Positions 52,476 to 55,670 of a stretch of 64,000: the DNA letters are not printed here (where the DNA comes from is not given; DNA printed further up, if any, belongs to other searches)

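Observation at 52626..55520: Cyclase - P-loop ATPase - TPR protein ending in a degenerate kinase domain, tail-to-tail with a real Ser/Thr kinase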

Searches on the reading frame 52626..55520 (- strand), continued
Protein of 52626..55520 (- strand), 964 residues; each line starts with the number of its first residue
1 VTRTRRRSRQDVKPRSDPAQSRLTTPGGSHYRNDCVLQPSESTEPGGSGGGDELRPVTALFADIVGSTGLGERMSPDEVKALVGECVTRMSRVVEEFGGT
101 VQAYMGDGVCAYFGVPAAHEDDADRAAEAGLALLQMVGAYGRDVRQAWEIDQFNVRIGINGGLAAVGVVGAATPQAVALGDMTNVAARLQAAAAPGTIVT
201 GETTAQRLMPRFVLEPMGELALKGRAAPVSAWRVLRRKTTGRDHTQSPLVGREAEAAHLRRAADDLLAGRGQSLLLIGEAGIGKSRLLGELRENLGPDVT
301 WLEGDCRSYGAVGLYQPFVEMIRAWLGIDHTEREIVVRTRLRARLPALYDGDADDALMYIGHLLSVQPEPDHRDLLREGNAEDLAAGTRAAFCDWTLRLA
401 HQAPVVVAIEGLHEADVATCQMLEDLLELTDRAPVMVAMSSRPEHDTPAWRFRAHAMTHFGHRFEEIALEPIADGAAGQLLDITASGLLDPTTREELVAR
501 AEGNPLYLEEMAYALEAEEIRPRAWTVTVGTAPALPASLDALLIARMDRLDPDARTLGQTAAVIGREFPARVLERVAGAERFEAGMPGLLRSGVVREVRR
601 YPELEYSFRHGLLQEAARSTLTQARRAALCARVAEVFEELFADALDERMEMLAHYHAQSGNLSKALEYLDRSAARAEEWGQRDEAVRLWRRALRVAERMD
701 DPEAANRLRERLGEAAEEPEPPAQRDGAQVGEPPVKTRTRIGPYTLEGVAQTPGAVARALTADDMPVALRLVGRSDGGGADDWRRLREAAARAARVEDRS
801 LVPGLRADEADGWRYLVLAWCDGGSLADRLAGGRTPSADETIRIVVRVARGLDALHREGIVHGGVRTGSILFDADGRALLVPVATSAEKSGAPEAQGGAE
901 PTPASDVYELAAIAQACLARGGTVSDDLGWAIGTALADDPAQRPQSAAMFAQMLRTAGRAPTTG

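Call 20: find_encoding_contigs(protein=P0119, flank=10000, max_places=3)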
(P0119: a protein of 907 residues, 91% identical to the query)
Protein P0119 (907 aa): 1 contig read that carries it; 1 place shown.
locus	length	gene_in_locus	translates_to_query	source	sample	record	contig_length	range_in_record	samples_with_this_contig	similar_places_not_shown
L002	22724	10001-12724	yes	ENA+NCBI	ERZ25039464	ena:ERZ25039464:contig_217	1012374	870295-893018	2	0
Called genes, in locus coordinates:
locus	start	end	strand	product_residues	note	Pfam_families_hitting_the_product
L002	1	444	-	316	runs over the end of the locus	PF01380:SIS (weak)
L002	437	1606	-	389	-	-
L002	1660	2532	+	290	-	PF00149:Metallophos (weak)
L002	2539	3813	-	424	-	PF00201:UDPGT, PF06722:EryCIII-like_C, PF04101:Glyco_tran_28_C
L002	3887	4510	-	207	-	PF00081:Sod_Fe_N, PF02777:Sod_Fe_C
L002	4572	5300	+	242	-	PF00106:adh_short, PF08659:KR (weak), PF01370:Epimerase (weak), PF13561:adh_short_C2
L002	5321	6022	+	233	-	PF02511:Thy1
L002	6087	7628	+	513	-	PF00990:GGDEF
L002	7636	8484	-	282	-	PF00561:Abhydrolase_1, PF12697:Abhydrolase_6, PF12146:Hydrolase_4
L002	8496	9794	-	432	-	PF01019:G_glu_transpept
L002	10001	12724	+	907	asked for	PF00211:Guanylate_cyc, PF13191:AAA_16, PF00069:Pkinase (weak)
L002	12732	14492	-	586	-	PF00069:Pkinase, PF07714:PK_Tyr_Ser-Thr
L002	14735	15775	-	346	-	PF11949:DUF3466 (faint)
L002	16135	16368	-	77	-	-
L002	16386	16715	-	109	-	-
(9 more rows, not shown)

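Call 21: find_encoding_contigs(protein=P0145, flank=8000, max_places=3)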
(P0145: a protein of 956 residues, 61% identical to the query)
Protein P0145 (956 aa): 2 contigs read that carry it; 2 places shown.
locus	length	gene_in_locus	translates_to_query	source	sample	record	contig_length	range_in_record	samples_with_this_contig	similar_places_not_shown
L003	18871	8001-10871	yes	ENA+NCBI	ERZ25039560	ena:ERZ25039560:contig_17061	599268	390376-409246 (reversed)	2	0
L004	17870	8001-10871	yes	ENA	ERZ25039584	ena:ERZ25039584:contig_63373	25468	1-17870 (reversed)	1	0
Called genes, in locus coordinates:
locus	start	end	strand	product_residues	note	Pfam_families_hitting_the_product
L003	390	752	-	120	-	-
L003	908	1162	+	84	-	PF13561:adh_short_C2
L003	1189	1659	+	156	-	-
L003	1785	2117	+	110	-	-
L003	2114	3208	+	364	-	PF00206:Lyase_1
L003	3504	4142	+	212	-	PF01547:SBP_bac_1 (weak)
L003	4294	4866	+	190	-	PF01547:SBP_bac_1 (weak), PF13416:SBP_bac_8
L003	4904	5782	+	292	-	PF00528:BPD_transp_1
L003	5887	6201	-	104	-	-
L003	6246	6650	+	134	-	PF00528:BPD_transp_1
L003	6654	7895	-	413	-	-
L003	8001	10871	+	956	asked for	PF00211:Guanylate_cyc, PF13191:AAA_16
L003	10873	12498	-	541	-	PF00069:Pkinase, PF07714:PK_Tyr_Ser-Thr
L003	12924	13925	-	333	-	PF00491:Arginase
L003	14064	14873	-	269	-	PF13714:PEP_mutase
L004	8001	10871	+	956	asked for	PF00211:Guanylate_cyc, PF13191:AAA_16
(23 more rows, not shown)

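Call 22: find_encoding_contigs(protein=P0154, flank=8000, max_places=3)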
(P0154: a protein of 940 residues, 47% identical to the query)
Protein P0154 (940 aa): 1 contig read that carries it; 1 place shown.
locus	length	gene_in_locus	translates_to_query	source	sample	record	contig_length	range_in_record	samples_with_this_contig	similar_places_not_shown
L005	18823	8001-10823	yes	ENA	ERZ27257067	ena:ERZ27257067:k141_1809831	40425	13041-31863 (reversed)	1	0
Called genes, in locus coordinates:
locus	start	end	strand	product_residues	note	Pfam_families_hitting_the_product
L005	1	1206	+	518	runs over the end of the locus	PF13487:HD_5 (weak), PF01966:HD, PF13487:HD_5, PF00196:GerE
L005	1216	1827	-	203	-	PF01872:RibD_C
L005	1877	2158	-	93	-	-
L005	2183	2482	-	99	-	PF13601:HTH_34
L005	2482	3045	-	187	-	-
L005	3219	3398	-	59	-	-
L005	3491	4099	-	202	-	PF03009:GDPD, PF13653:GDPD_2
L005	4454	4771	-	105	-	-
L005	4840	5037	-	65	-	-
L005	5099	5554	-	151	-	PF00011:HSP20, PF17886:ArsA_HSP20 (weak)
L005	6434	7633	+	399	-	PF13439:Glyco_transf_4, PF20706:GT4-conflict, PF00534:Glycos_transf_1, PF13692:Glyco_trans_1_4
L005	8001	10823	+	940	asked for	PF00211:Guanylate_cyc, PF13191:AAA_16, PF00069:Pkinase, PF07714:PK_Tyr_Ser-Thr (weak)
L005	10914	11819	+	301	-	PF14397:ATPgrasp_ST (faint), PF08443:RimK (weak)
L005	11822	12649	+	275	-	PF08443:RimK (weak), PF05770:Ins134_P3_kin (weak)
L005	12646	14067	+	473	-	PF01636:APH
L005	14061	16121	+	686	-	PF00664:ABC_membrane, PF00005:ABC_tran, PF02463:SMC_N (faint), PF13304:AAA_21 (faint)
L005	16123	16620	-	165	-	PF01590:GAF, PF13185:GAF_2, PF13492:GAF_3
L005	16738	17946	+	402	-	PF01658:Inos-1-P_synth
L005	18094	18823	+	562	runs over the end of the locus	PF00069:Pkinase, PF01636:APH (faint), PF07714:PK_Tyr_Ser-Thr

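Call 23: find_encoding_contigs(protein=P0149, flank=8000, max_places=3)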
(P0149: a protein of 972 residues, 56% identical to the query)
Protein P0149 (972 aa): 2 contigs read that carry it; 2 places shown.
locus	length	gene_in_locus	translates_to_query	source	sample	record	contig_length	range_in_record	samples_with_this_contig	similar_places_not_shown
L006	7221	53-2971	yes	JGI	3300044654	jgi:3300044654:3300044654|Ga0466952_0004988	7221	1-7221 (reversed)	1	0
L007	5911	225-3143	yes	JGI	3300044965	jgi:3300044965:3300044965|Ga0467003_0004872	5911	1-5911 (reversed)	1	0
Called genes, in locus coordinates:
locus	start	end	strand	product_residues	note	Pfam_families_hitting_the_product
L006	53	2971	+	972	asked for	PF00211:Guanylate_cyc, PF13191:AAA_16, PF00069:Pkinase, PF07714:PK_Tyr_Ser-Thr (weak)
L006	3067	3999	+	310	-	PF08443:RimK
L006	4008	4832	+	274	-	PF08443:RimK (weak), PF05770:Ins134_P3_kin (weak)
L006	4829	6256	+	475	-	PF01636:APH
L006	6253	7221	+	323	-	?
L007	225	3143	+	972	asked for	PF00211:Guanylate_cyc, PF13191:AAA_16, PF00069:Pkinase, PF07714:PK_Tyr_Ser-Thr (weak)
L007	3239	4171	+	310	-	PF08443:RimK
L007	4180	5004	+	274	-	PF08443:RimK (weak), PF05770:Ins134_P3_kin (weak)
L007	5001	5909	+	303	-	?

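Call 66: predict_structure(alignment_id=A3)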
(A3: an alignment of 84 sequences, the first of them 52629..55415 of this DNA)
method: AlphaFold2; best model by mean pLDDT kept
length: 929 residues; sequences in the alignment: 84
mean_pLDDT: 82.8   pTM: 0.56
mean pLDDT of the five models: 82.8, 82.6, 82.4, 81.2, 79.0
residues with pLDDT >= 90: 402; 70-90: 398; 50-70: 59; < 50: 70
segments of 3 or more residues with pLDDT < 50: 1-15, 204-210, 274-276, 483-504, 684-700, 926-929
pLDDT, mean of each block of 10 residues (from residue 1): 31 57 92 79 84 87 81 86 71 92 88 84 92 77 85 92 93 88 86 90 47 80 94 95 85 88 89 61 90 77 89 88 90 79 79 94 96 92 91 95 91 89 93 92 84 73 79 67 35 32 56 82 91 88 90 78 62 71 80 91 84 83 92 90 75 90 92 85 45 34 82 76 90 91 86 93 95 93 93 90 93 98 94 92 91 84 91 97 87 95 96 96 64
secondary structure, 60 per line:
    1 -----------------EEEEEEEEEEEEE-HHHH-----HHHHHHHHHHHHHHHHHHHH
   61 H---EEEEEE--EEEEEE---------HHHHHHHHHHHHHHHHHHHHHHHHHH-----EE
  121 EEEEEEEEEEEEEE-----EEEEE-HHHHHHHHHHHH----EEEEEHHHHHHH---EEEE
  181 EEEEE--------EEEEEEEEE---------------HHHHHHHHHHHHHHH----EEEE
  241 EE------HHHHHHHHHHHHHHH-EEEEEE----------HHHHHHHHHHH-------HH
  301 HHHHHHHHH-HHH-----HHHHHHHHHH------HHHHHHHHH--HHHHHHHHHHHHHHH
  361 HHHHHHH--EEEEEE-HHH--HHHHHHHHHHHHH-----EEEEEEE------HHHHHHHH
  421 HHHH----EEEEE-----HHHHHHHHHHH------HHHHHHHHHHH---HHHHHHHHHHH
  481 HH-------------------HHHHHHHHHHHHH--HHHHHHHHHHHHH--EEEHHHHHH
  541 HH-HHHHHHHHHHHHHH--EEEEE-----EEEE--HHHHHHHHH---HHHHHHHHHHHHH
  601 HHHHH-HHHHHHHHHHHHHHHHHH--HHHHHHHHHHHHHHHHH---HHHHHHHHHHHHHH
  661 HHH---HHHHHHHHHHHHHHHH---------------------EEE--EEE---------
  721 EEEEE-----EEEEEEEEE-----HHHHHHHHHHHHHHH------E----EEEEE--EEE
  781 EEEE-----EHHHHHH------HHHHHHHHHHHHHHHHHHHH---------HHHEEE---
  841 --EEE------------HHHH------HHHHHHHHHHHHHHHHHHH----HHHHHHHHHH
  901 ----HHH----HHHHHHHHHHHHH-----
elements in order (helices of 4 or more, strands of 3 or more residues): E18-30 H32-35 H41-61 E65-70 E73-78 H88-113 E119-134 E140-144 H146-157 E162-166 H167-173 E177-185 E194-202 H218-232 E237-242 H249-263 E265-270 H281-291 H299-309 H319-328 H335-343 H346-367 E370-375 H382-394 E400-406 H413-424 E429-433 H439-449 H456-466 H470-482 H502-514 H517-529 E532-534 H535-542 H544-557 E560-564 E570-573 H576-584 H588-605 H607-624 H627-643 H647-663 H667-682 E704-706 E709-711 E721-725 E731-739 H745-759 E771-775 E778-784 H791-796 H803-822 E835-837 E843-845 H858-861 H868-886 H891-900 H912-924
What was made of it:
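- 53370..54101 (-): Helical arm, winged-helix region and five TPR-like helices. The five helices are at 53370-53654 (929-numbering 588-682). AF2 full-length secondary structure, pLDDT mostly 80-95 (call 66).
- On STAND NTPase (Pfam AAA_16 type): AF2 shows a helical arm, a winged-helix-like unit and five helices (call 66).
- On TPR-containing protein: There are five consecutive helices, about 2.5 repeats (call 66).
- Checked: The folded pseudokinase is about 220 aa (964-numbering 739-959), preceded by a disordered linker (call 66).
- Full-length pTM is only 0.56 (call 66), so the inter-domain arrangement is unknown. The module occupies the sensor position after a truncated TPR (call 66).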

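Call 69: search_protein_families(library=padloc, proteins=[window:52629-55415:-], max_evalue=0.001)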
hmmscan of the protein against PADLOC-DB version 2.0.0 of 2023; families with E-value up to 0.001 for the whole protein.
window:52629-55415:- (929 aa): 29 families (the best 25 are shown)
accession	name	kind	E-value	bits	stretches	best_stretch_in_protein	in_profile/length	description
PDLC02370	PycC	-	6.1e-17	60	1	22-171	82-236/340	-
PDLC04042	PD-T4-6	-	1e-16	59.5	1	719-846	23-151/292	-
PDLC04053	PD-T4-6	-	9.7e-16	56.1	1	726-846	31-153/311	-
PDLC04039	PD-T4-6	-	1.7e-13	48.4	1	701-883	8-209/458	-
PDLC04043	PD-T4-6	-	4.1e-13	47.2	1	701-847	9-158/452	-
PDLC00734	PycC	-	1.9e-12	45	1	21-154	189-320/374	Pycsar cyclase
PDLC02367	PycC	-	5.5e-12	43.6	1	15-168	38-187/226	-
PDLC00761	PycC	-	1.1e-10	38.9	1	24-172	108-261/438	Pycsar cyclase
PDLC03920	MkoA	-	1.5e-10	38.1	1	720-901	22-238/1112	-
PDLC04054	PD-T4-6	-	3.5e-10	37.8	1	731-845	37-152/347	-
PDLC04138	mad6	-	3.2e-09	34.2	1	776-842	124-191/659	mads_6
PDLC04047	PD-T4-6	-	8.6e-09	32.9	1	726-843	33-150/327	-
PDLC00764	PycC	-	1.7e-08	31.8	1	22-167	95-247/449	Pycsar cyclase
PDLC00767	PycC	-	2e-08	32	1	23-172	94-248/337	Pycsar cyclase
PDLC04041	PD-T4-6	-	5.4e-08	30.5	1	705-846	26-173/443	-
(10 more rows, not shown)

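Call 70: search_protein_families(library=ncbifam, proteins=[window:52629-55415:-], max_evalue=0.001)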
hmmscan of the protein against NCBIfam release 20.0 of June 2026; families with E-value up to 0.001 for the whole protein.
window:52629-55415:- (929 aa): 4 families
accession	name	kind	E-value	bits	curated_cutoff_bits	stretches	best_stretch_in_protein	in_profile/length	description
TIGR03903.1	TOMM_kin_cyc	equivalog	7.6e-80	269.2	705.75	1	20-670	286-930/1267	TOMM system kinase/cyclase fusion protein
NF047741.1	antiphage_MADS6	equivalog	1.6e-09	36.9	460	1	770-846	264-341/612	methylation-associated defense system protein kinase MAD6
NF052427.1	StpK7MSMEG_1200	equivalog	2e-08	33.2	900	1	726-846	29-150/601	serine/threonine protein kinase StpK7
NF033483.0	PknB_PASTA_kin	equivalog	1.3e-07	31.1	450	1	749-842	52-145/563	Stk1 family PASTA domain-containing Ser/Thr kinase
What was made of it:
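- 54210..54779 (-): STAND-type NTPase (AAA_16; 964-numbering 248-437). Walker A is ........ (54666-54689). Walker B is VVVAIEG (within 54273-54308), where the second acidic residue is Gly in the window's subclade. TIGR03903 alignment covers residues 20-670 of the 929-aa protein (call 70).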

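Call 72: fold_search(model_id=the predicted structure, library=pdb)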
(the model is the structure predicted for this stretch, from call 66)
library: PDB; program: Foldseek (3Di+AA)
matches with E <= 10: 2000; with E <= 0.001: 1995
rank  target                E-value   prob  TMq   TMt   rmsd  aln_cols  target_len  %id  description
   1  3r5g_B                9.2e-14  1.00  0.19  0.85   2.5       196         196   28  Crystal structure of the adenylyl cyclase CyaB from P. aeruginosa (released 2012-01-11)
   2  3r5g_A                9.7e-14  1.00  0.19  0.85   2.5       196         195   28  Crystal structure of the adenylyl cyclase CyaB from P. aeruginosa (released 2012-01-11)
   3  1wc1_B                9.9e-13  1.00  0.18  0.78   2.9       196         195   31  Soluble adenylyl cyclase CyaC from S. platensis in complex with Rp- ATPalphaS (released 2004-12-20)
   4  5oyh_D                1.6e-12  1.00  0.18  0.85   2.9       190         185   26  crystal structure of the catalytic core of a rhodopsin-guanylyl cyclase with converted specificity in complex with ATP (released 2018-06-06)
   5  6sir_A                2.0e-12  1.00  0.19  0.88   2.6       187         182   26  Crystal structure of the guanylate cyclase domain of RhGC from Catenaria anguillulae in complex with GTP (released 2019-12-18)
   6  2w01_C                3.8e-12  1.00  0.19  0.81   2.6       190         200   28  Crystal structure of the guanylyl cyclase Cya2 (released 2008-09-30)
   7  5oyh_E                4.4e-12  1.00  0.18  0.86   3.0       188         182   26  crystal structure of the catalytic core of a rhodopsin-guanylyl cyclase with converted specificity in complex with ATP (released 2018-06-06)
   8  5oyh_B                5.0e-12  1.00  0.18  0.86   2.9       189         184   26  crystal structure of the catalytic core of a rhodopsin-guanylyl cyclase with converted specificity in complex with ATP (released 2018-06-06)
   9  5oyh_A                7.6e-12  1.00  0.18  0.83   3.1       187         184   26  crystal structure of the catalytic core of a rhodopsin-guanylyl cyclase with converted specificity in complex with ATP (released 2018-06-06)
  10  2w01_B                8.0e-12  1.00  0.19  0.83   2.3       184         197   28  Crystal structure of the guanylyl cyclase Cya2 (released 2008-09-30)
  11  6aob_B                9.2e-12  1.00  0.18  0.89   2.5       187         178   24  Crystal structure of non-canonical dimeric guanylyl cyclase domain of RhoGC fusion protein from the aquatic fungus Bla (released 2017-11-22)
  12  2w01_A                1.1e-11  1.00  0.19  0.80   2.5       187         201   29  Crystal structure of the guanylyl cyclase Cya2 (released 2008-09-30)
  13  5o5l_A                1.1e-11  1.00  0.19  0.72   3.3       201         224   26  X-ray structure of a bacterial adenylyl cyclase soluble domain, solved at cryogenic temperature (released 2017-11-01)
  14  5oyh_K                1.3e-11  1.00  0.19  0.87   2.8       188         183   25  crystal structure of the catalytic core of a rhodopsin-guanylyl cyclase with converted specificity in complex with ATP (released 2018-06-06)
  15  4p2f                  1.8e-11  1.00  0.18  0.82   3.2       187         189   24  Monomeric form of a single mutant (F363R) of Mycobacterial Adenylyl cyclase Rv1625c (released 2014-09-17)
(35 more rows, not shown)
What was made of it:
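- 54843..55358 (-): Class III nucleotide cyclase catalytic domain (964-numbering 55-226). Both metal Asp are kept (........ 55317-55340; AYMGDG 55197-55214), as are the transition-state Asn and Arg (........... 54954-54986). The base-specifying positions are non-canonical (Gln-Ala in place of Lys; Val in place of Asp/Thr). Foldseek TM 0.85 to CyaB (call 72).
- On Class III nucleotidyl cyclase (Pfam PF00211): Foldseek TM 0.85 to CyaB 3r5g (call 72).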
